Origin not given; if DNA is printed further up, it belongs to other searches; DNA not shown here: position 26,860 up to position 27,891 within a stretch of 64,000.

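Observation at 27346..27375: PFA-DSP/Siw14-family phosphatase homologue lacks the catalytic Cys and Arg of the CX5R P-loop: candidate pseudophosphatase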

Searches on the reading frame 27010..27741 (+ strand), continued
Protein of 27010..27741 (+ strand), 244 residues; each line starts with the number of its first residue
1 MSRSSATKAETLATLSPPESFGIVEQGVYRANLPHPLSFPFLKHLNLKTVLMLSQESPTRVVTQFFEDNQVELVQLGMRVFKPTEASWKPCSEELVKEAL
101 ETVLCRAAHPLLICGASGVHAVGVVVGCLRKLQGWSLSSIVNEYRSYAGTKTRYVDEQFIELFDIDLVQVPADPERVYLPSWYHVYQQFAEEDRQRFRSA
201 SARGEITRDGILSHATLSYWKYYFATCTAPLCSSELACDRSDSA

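Call 45: find_homologous_proteins(query=A2, max_evalue=1e-10)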
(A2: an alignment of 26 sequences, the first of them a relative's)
Query A2 (26 sequences) (281 aa, profile of the alignment): 901 proteins with E <= 1e-10 among 5681 candidates; the best 120 are listed.
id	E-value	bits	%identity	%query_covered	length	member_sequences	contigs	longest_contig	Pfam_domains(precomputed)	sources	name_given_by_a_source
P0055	4.7e-77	276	44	53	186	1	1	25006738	PF13350.12,PF22741.2,PF03162.19,PF00782.26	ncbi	ncbi:unnamed protein product [Calypogeia fissa]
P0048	3.0e-76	273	100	100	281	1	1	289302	PF22741.2,PF03162.19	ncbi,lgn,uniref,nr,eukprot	ncbi:hypothetical protein BWQ96_05088 [Gracilariopsis chorda]|uniref:protein-tyrosine-phosphatase n=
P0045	3.7e-76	273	85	100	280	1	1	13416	PF22741.2,PF03162.19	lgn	-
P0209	1.5e-75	271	44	53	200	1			PF13350.12,PF22741.2,PF03162.19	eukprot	eukprot:TRINITY_DN1144_c0_g1_i2.p1 TRINITY_DN1144_c0_g1~~TRINITY_DN1144_c0_g1_i2.p1 ORF type:complet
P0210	1.6e-75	271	63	58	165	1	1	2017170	PF22741.2,PF03162.19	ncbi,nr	ncbi:tyrosine-protein phosphatase required for protection against superoxide stress (By similarity) 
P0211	1.6e-75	271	64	58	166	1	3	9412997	PF22741.2,PF03162.19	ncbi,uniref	ncbi:hypothetical protein ACTFIV_010895 [Dictyostelium citrinum]|uniref:protein-tyrosine-phosphatase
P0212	2.1e-75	270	63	58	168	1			PF22741.2,PF03162.19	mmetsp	mmetsp:Transcript_22811/g.37550 ORF Transcript_22811/g.37550 Transcript_22811/m.37550 type:complete 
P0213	3.0e-75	270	44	53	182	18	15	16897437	PF13350.12,PF22741.2,PF22785.2,PF03162.19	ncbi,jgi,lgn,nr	ncbi:hypothetical protein BDL97_16G070700 [Sphagnum fallax]|jgi:tyrosine-protein phosphatase SIW14|n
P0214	4.2e-75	269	64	58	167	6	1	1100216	PF22741.2,PF03162.19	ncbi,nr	ncbi:putative tyrosine phosphatase family protein [Chlamydoabsidia padenii]|nr:putative tyrosine pho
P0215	4.4e-75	269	61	58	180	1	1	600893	PF22741.2,PF03162.19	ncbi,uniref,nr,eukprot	ncbi:protein-tyrosine phosphatase [Gonapodya prolifera JEL478]|uniref:Putative tyrosine-protein phos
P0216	5.0e-75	269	61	58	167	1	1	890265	PF22741.2,PF03162.19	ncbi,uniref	ncbi:uncharacterized protein VTP21DRAFT_1382 [Calcarisporiella thermophila]|uniref:uncharacterized p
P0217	6.0e-75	269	44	53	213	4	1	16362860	PF13350.12,PF22741.2,PF22785.2,PF03162.19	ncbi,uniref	ncbi:unnamed protein product [Sphagnum jensenii]|uniref:diphosphoinositol-polyphosphate diphosphatas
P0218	6.0e-75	269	64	58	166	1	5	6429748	PF22741.2,PF03162.19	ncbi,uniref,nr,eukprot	ncbi:hypothetical protein ACTFIW_001068 [Dictyostelium discoideum]|uniref:Probable tyrosine-protein 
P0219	6.6e-75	269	61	58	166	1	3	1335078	PF22741.2,PF03162.19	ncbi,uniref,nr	ncbi:hypothetical protein NQZ79_g1231 [Umbelopsis isabellina]|uniref:Putative tyrosine-protein phosp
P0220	7.4e-75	269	60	59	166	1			PF22741.2,PF03162.19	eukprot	eukprot:tig00000455_g1000.t1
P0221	8.4e-75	268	64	58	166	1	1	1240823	PF22741.2,PF03162.19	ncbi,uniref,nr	ncbi:putative tyrosine phosphatase family protein [Hesseltinella vesiculosa]|uniref:Putative tyrosin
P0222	1.1e-74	268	66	58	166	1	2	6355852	PF22741.2,PF03162.19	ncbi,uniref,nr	ncbi:putative tyrosine phosphatase family protein [Absidia repens]|uniref:Putative tyrosine-protein 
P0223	1.4e-74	268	60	58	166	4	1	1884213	PF22741.2,PF03162.19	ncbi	ncbi:tyrosine-protein phosphatase required for protection against superoxide stress (By similarity) 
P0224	1.6e-74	268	64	57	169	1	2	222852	PF22741.2,PF03162.19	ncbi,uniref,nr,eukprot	ncbi:hypothetical protein CXG81DRAFT_29280 [Caulochytrium protostelioides]|uniref:Putative tyrosine-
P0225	2.3e-74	267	64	58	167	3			PF22741.2,PF03162.19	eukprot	eukprot:gene6797-8433_t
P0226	2.5e-74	267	63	58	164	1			PF22741.2,PF03162.19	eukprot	eukprot:Phypoly_transcript_20134.p1 GENE.Phypoly_transcript_20134~~Phypoly_transcript_20134.p1 ORF t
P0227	2.5e-74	267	62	58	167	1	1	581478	PF22741.2,PF03162.19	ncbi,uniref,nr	ncbi:protein-tyrosine phosphatase [Polychytrium aggregatum]|uniref:protein-tyrosine phosphatase n=1 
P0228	2.6e-74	267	62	57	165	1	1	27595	PF22741.2,PF03162.19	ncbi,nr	ncbi:tyrosine-protein phosphatase required for protection against superoxide stress (By similarity) 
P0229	3.1e-74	267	63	58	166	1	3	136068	PF22741.2,PF03162.19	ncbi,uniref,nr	ncbi:tyrosine-protein phosphatase required for protection against superoxide stress (By similarity) 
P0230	3.1e-74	267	63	58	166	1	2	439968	PF22741.2,PF03162.19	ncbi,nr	ncbi:tyrosine-protein phosphatase required for protection against superoxide stress (By similarity) 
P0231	3.2e-74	267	64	56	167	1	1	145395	PF22741.2,PF03162.19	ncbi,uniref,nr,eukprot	ncbi:putative tyrosine phosphatase family protein [Tieghemostelium lacteum]|uniref:protein-tyrosine-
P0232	3.4e-74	267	67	54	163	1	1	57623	PF22741.2,PF03162.19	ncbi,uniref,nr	ncbi:hypothetical protein CYY_003189 [Polysphondylium violaceum]|uniref:protein-tyrosine-phosphatase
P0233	4.1e-74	266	67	60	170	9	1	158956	PF03162.19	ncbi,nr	ncbi:Probable tyrosine-protein phosphatase [Galdieria sulphuraria]|nr:Probable tyrosine-protein phos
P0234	4.1e-74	266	62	58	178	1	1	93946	PF22741.2,PF03162.19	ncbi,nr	ncbi:hypothetical protein MP638_002428 [Amoeboaphelidium occidentale]|nr:hypothetical protein MP638_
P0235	4.2e-74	266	64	58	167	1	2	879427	PF22741.2,PF03162.19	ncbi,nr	ncbi:tyrosine-protein phosphatase required for protection against superoxide stress (By similarity) 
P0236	4.7e-74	266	62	58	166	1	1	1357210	PF22741.2,PF03162.19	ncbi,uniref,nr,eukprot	ncbi:hypothetical protein AMAG_07490 [Allomyces macrogynus ATCC 38327]|uniref:Putative tyrosine-prot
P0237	6.6e-74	266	64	58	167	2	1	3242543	PF22741.2,PF03162.19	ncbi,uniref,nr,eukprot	ncbi:putative tyrosine phosphatase family protein [Heterostelium album PN500]|uniref:protein-tyrosin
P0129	6.8e-74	266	61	55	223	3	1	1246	PF22741.2,PF03162.19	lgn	-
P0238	7.5e-74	265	63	59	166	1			PF22741.2,PF03162.19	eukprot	eukprot:Opistho-2@20430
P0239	7.8e-74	265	63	56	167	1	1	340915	PF13350.12,PF22741.2,PF03162.19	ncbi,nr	ncbi:protein-tyrosine phosphatase [Cladochytrium replicatum]|nr:protein-tyrosine phosphatase [Cladoc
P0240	8.5e-74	265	61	58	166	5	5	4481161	PF13350.12,PF22784.2,PF22741.2,PF03162.19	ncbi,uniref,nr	ncbi:tyrosine-protein phosphatase required for protection against superoxide stress (By similarity) 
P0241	8.7e-74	265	61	58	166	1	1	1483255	PF22741.2,PF03162.19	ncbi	ncbi:hypothetical protein ACTA71_008586 [Dictyostelium dimigraforme]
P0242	1.0e-73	265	59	59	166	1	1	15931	PF22741.2,PF03162.19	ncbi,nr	ncbi:putative tyrosine phosphatase family protein [Blastocladiella britannica]|nr:putative tyrosine 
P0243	1.3e-73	265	64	58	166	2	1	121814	PF22741.2,PF03162.19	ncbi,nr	ncbi:putative tyrosine phosphatase family protein [Spinellus fusiger]|nr:putative tyrosine phosphata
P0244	1.4e-73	265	62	58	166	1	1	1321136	PF22741.2,PF03162.19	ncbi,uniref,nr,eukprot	ncbi:hypothetical protein AMAG_08384 [Allomyces macrogynus ATCC 38327]|uniref:Putative tyrosine-prot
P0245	1.5e-73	264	62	58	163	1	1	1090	PF22741.2,PF03162.19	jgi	-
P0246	1.5e-73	264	64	54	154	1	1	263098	PF22741.2,PF03162.19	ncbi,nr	ncbi:protein-tyrosine phosphatase [Zopfochytrium polystomum]|nr:protein-tyrosine phosphatase [Zopfoc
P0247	1.5e-73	264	73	83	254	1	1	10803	PF22741.2,PF03162.19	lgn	-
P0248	1.8e-73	264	43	58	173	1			PF13350.12,PF22741.2,PF22785.2,PF03162.19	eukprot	eukprot:gb/GECH01001761.1/.p1 GENE.gb/GECH01001761.1/~~gb/GECH01001761.1/.p1 ORF type:complete len:1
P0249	2.0e-73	264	61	58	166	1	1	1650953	PF22741.2,PF03162.19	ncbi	ncbi:unnamed protein product [Umbelopsis ramanniana]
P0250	2.1e-73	264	61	55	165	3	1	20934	PF22741.2,PF03162.19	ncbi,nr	ncbi:tyrosine-protein phosphatase required for protection against superoxide stress (By similarity) 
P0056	2.2e-73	264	40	58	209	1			PF13350.12,PF22741.2,PF22785.2,PF03162.19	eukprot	eukprot:GCRY01003276.1.p1 GENE.GCRY01003276.1~~GCRY01003276.1.p1 ORF type:complete len:210 (+),score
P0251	2.2e-73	264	59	58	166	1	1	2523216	PF22741.2,PF03162.19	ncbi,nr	ncbi:putative tyrosine phosphatase family protein [Rhizophagus clarus]|nr:putative tyrosine phosphat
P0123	2.5e-73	264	62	59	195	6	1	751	PF13350.12,PF22741.2,PF03162.19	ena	-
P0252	2.5e-73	264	59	58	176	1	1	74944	PF22741.2,PF03162.19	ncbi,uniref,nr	ncbi:hypothetical protein RclHR1_03850018 [Rhizophagus clarus]|uniref:Putative tyrosine-protein phos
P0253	3.0e-73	263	63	59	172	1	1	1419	PF22741.2,PF03162.19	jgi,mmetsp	mmetsp:Transcript_18974/g.32868 ORF Transcript_18974/g.32868 Transcript_18974/m.32868 type:complete 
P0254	3.1e-73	263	61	56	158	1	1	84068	PF22741.2,PF03162.19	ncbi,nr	ncbi:tyrosine-protein phosphatase required for protection against superoxide stress (By similarity) 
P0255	3.3e-73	263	60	63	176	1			PF22741.2,PF03162.19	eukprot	eukprot:Partr_v1_DN27246_c0_g1_i1_m38939 putative PHOsphatase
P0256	3.8e-73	263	65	59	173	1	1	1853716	PF03162.19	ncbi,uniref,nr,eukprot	ncbi:putative tyrosine-protein phosphatase [Porphyridium purpureum]|uniref:protein-tyrosine-phosphat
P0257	4.4e-73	263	60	59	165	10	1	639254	PF22741.2,PF03162.19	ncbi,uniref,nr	ncbi:tyrosine-protein phosphatase required for protection against superoxide stress (By similarity) 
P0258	4.6e-73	263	62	58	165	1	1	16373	PF03162.19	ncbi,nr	ncbi:protein-tyrosine phosphatase [Globomyces pollinis-pini]|nr:protein-tyrosine phosphatase [Globom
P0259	4.9e-73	263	62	61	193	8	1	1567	PF22741.2,PF03162.19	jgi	-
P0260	5.0e-73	263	60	58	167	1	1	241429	PF22741.2,PF03162.19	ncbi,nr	ncbi:protein-tyrosine phosphatase [Phlyctochytrium arcticum]|nr:protein-tyrosine phosphatase [Phlyct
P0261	5.1e-73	263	59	60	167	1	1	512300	PF22741.2,PF03162.19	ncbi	ncbi:tyrosine-protein phosphatase required for protection against superoxide stress (By similarity) 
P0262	6.5e-73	262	61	56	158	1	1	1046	PF22741.2,PF03162.19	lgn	-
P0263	7.1e-73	262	47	54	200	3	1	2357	PF13350.12,PF22741.2,PF22785.2,PF03162.19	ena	-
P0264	7.7e-73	262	65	58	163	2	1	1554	PF22741.2,PF03162.19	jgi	-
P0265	7.8e-73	262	63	58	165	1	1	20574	PF22741.2,PF03162.19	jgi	jgi:tyrosine-protein phosphatase OCA1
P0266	7.9e-73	262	66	58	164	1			PF22741.2,PF03162.19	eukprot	eukprot:TRINITY_DN143_c2_g1_i1.p1 TRINITY_DN143_c2_g1~~TRINITY_DN143_c2_g1_i1.p1 ORF type:complete l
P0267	9.4e-73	262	62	54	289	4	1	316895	PF22741.2,PF03162.19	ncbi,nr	ncbi:8876_t:CDS:2 [Entrophospora sp. SA101]|nr:8867_t:CDS:2 [Entrophospora sp. SA101] CAJ0882250.1 8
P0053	1.1e-72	262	89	62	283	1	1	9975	PF22741.2,PF03162.19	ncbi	ncbi:unnamed protein product [Agarophyton chilense]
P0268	1.1e-72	262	59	58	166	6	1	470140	PF22741.2,PF03162.19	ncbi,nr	ncbi:unnamed protein product [Rhizophagus irregularis]|nr:unnamed protein product [Rhizophagus irreg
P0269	1.1e-72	262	61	56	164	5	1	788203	PF22741.2,PF03162.19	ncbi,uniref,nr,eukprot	ncbi:putative tyrosine phosphatase family protein [Rhizoclosmatium globosum]|uniref:Putative tyrosin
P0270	1.1e-72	262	61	58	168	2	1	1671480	PF22784.2,PF22741.2,PF03162.19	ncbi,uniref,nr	ncbi:hypothetical protein SmJEL517_g00110 [Synchytrium microbalum]|uniref:Putative tyrosine-protein 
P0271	1.3e-72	261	61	58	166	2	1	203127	PF22741.2,PF03162.19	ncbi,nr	ncbi:MAG: protein-tyrosine phosphatase [Piptocephalis tieghemiana]|nr:MAG: protein-tyrosine phosphat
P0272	1.5e-72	261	58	58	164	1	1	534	PF13350.12,PF22741.2,PF03162.19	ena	-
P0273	1.5e-72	261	60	58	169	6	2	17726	PF13350.12,PF22741.2,PF03162.19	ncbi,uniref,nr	ncbi:9292_t:CDS:2 [Cetraspora pellucida]|uniref:9292_t:CDS:1 n=2 Tax=Cetraspora pellucida TaxID=1433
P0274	1.6e-72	261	63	58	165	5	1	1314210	PF22741.2,PF03162.19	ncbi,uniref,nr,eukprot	ncbi:putative tyrosine phosphatase family protein [Piromyces finnis]|uniref:Putative tyrosine-protei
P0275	2.0e-72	261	42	59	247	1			PF13350.12,PF22784.2,PF22741.2,PF03162.19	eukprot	eukprot:c20547_g1_i1 orf=276-1019(+)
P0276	2.3e-72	261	44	58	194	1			PF13350.12,PF22741.2,PF03162.19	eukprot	eukprot:TRINITY_DN5772_c0_g1_i1.p1 TRINITY_DN5772_c0_g1~~TRINITY_DN5772_c0_g1_i1.p1 ORF type:complet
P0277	2.4e-72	260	78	62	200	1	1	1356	PF22741.2,PF03162.19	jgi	-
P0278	2.8e-72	260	58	58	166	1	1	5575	PF22741.2,PF03162.19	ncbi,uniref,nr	ncbi:1281_t:CDS:2 [Paraglomus brasilianum]|uniref:Putative tyrosine-protein phosphatase OCA1 n=1 Tax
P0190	3.0e-72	260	45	53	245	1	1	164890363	PF13350.12,PF22741.2,PF03162.19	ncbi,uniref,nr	ncbi:hypothetical protein KP509_25G000700 [Ceratopteris richardii]|uniref:diphosphoinositol-polyphos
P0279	3.4e-72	260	60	58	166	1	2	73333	PF22741.2,PF03162.19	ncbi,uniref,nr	ncbi:10920_t:CDS:2 [Funneliformis caledonium]|uniref:Putative tyrosine-protein phosphatase OCA1 n=2 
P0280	3.7e-72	260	40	75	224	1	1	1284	PF13350.12,PF22741.2,PF03162.19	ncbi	-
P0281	3.9e-72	260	61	59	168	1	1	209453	PF03162.19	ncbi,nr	ncbi:putative tyrosine phosphatase family protein [Neoconidiobolus thromboides FSU 785]|nr:putative 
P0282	4.0e-72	260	81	62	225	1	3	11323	PF22741.2,PF03162.19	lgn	-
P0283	4.1e-72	260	45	58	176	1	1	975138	PF13350.12,PF22741.2,PF22785.2,PF03162.19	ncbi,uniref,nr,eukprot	ncbi:putative tyrosine-protein phosphatase [Porphyridium purpureum]|uniref:diphosphoinositol-polypho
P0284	4.2e-72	260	63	58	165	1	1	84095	PF22741.2,PF03162.19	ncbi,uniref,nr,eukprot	ncbi:protein-tyrosine phosphatase [Anaeromyces robustus]|uniref:Putative tyrosine-protein phosphatas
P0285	4.3e-72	260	61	58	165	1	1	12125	PF22741.2,PF03162.19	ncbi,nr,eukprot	ncbi:protein-tyrosine phosphatase [Endogone sp. FLAS-F59071]|nr:protein-tyrosine phosphatase [Endogo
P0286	4.5e-72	260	80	62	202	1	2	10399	PF22741.2,PF03162.19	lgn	-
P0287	4.6e-72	260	73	64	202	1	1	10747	PF22741.2,PF03162.19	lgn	-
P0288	4.9e-72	259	46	54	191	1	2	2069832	PF13350.12,PF22741.2,PF22785.2,PF03162.19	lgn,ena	-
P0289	5.0e-72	259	62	58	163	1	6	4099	PF22741.2,PF03162.19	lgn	-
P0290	5.2e-72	259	46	53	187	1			PF13350.12,PF22741.2,PF03162.19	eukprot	eukprot:TRINITY_DN7087_c0_g1_i1.p1 TRINITY_DN7087_c0_g1~~TRINITY_DN7087_c0_g1_i1.p1 ORF type:complet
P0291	5.3e-72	259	59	58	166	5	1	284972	PF22741.2,PF03162.19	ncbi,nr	ncbi:putative tyrosine phosphatase family protein [Syncephalis fuscata]|nr:putative tyrosine phospha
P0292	5.3e-72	259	79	62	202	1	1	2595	PF22741.2,PF03162.19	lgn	-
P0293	6.2e-72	259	46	58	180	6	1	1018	PF13350.12,PF22741.2,PF03162.19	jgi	-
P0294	6.5e-72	259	64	56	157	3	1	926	PF22741.2,PF03162.19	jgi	-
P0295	7.1e-72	259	65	58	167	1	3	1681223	PF03162.19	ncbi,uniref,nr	ncbi:protein-tyrosine-phosphatase [Plasmodiophora brassicae]|uniref:protein-tyrosine-phosphatase n=1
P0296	7.6e-72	259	79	60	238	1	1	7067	PF22741.2,PF03162.19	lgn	-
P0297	7.7e-72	259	45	58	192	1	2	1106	PF13350.12,PF03162.19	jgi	-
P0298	8.0e-72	259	43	57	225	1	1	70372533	PF13350.12,PF22784.2,PF22741.2,PF22785.2,PF03162.19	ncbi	ncbi:Tyrosine-protein phosphatase dsp1 [Ancistrocladus abbreviatus]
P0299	8.9e-72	259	64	77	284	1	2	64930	PF03162.19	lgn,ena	-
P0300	9.2e-72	259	41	59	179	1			PF13350.12,PF03162.19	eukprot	eukprot:GFYU01005210.1.p1 GENE.GFYU01005210.1~~GFYU01005210.1.p1 ORF type:complete len:197 (-),score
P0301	9.5e-72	259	61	58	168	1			PF22741.2,PF03162.19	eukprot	eukprot:TRINITY_DN19400_c0_g1_i1.p1 TRINITY_DN19400_c0_g1~~TRINITY_DN19400_c0_g1_i1.p1 ORF type:comp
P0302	9.8e-72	258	45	53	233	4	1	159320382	PF13350.12,PF22741.2,PF03162.19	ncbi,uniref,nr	ncbi:hypothetical protein GOP47_0015993 [Adiantum capillus-veneris]|uniref:diphosphoinositol-polypho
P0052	1.0e-71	258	74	59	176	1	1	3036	PF22741.2,PF03162.19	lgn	-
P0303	1.0e-71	258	79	62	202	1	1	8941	PF22741.2,PF03162.19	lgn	-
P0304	1.1e-71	258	44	58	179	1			PF13350.12,PF22741.2,PF22785.2,PF03162.19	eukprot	eukprot:gene4383-7758_t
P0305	1.1e-71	258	60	55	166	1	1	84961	PF22741.2,PF03162.19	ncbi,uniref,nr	ncbi:4211_t:CDS:2 [Diversispora eburnea]|uniref:Putative tyrosine-protein phosphatase OCA1 n=1 Tax=D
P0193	1.3e-71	258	42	58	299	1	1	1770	PF13350.12,PF22741.2,PF03162.19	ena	-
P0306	1.4e-71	258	78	62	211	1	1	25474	PF22741.2,PF03162.19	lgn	-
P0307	1.4e-71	258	80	62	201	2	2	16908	PF22741.2,PF03162.19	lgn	-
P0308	1.4e-71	258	59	58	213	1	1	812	PF03162.19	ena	-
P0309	1.6e-71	258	65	58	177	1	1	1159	PF22741.2,PF03162.19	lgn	-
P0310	1.7e-71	258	61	58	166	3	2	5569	PF22741.2,PF03162.19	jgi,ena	jgi:tyrosine-protein phosphatase OCA1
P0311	2.2e-71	257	59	58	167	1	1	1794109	PF22741.2,PF03162.19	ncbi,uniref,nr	ncbi:protein-tyrosine phosphatase [Fimicolochytrium jonesii]|uniref:protein-tyrosine phosphatase n=1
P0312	2.8e-71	257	62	59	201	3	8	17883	PF22741.2,PF03162.19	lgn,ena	-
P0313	3.2e-71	257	61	59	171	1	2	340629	PF22741.2,PF03162.19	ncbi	ncbi:tyrosine-protein phosphatase required for protection against superoxide stress (By similarity) 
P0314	3.3e-71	257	62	59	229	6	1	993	PF13350.12,PF03162.19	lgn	-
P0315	3.3e-71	257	62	58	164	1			PF03162.19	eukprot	eukprot:TRINITY_DN5535_c0_g1_i1.p1 TRINITY_DN5535_c0_g1~~TRINITY_DN5535_c0_g1_i1.p1 ORF type:complet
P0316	3.4e-71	257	62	58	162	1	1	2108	PF03162.19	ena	-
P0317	3.6e-71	257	59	58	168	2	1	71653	PF22741.2,PF03162.19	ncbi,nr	ncbi:tyrosine-protein phosphatase required for protection against superoxide stress (By similarity) 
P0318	4.1e-71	256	60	54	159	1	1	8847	PF22741.2,PF03162.19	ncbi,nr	ncbi:tyrosine-protein phosphatase required for protection against superoxide stress (By similarity)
